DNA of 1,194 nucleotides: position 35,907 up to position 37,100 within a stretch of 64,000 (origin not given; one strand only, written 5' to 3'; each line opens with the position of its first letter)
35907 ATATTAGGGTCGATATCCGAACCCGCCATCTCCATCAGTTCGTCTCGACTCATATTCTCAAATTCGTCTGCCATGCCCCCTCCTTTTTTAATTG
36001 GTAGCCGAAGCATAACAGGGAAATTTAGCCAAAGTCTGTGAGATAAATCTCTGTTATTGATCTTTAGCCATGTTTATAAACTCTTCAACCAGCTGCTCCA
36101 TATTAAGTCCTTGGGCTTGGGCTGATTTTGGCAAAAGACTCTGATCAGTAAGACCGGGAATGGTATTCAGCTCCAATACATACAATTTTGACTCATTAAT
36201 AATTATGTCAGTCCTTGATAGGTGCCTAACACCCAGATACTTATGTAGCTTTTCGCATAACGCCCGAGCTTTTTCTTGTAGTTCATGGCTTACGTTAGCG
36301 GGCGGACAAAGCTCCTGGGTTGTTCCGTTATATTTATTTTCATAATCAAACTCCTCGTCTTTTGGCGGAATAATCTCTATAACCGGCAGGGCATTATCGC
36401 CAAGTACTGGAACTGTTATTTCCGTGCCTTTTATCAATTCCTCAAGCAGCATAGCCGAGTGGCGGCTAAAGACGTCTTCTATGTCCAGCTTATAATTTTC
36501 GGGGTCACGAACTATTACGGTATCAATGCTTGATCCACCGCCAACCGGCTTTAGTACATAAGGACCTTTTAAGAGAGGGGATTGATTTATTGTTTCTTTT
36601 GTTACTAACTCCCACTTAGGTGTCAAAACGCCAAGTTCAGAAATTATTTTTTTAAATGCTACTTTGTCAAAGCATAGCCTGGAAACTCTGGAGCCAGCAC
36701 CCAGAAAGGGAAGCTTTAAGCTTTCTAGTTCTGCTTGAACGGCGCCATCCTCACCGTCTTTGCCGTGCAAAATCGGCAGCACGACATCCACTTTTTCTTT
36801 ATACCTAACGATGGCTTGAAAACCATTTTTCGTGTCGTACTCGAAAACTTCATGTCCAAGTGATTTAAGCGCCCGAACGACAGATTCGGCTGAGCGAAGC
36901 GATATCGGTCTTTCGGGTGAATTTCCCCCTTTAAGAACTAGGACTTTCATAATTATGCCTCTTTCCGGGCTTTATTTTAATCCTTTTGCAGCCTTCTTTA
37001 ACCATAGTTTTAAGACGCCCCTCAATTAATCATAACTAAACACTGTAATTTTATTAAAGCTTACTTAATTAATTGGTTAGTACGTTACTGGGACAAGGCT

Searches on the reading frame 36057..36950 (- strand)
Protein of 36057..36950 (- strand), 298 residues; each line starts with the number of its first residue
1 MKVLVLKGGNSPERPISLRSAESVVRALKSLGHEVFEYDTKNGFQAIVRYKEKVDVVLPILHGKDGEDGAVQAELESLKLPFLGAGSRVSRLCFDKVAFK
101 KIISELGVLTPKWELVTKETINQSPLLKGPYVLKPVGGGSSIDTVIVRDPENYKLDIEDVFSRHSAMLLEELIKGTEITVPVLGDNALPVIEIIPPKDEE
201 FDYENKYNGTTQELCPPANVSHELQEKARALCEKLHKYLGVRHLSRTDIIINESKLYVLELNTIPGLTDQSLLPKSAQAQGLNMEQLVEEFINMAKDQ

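Call 76: search_protein_families(library=pfam, proteins=[window:36057-36950:-], max_evalue=0.00001)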
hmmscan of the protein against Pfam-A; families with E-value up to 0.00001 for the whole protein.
window:36057-36950:- (298 aa): 3 families
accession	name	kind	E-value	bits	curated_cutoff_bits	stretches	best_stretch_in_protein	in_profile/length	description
PF07478.18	Dala_Dala_lig_C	-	3.5e-37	128.3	24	1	104-292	3-203/204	D-ala D-ala ligase C-terminus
PF01820.27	Dala_Dala_lig_N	-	2.7e-18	67.1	34.6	1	50-85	86-121/121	D-ala D-ala ligase N-terminus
PF02655.19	ATP-grasp_3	-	2.4e-13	50.9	23.2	1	93-262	1-154/160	ATP-grasp domain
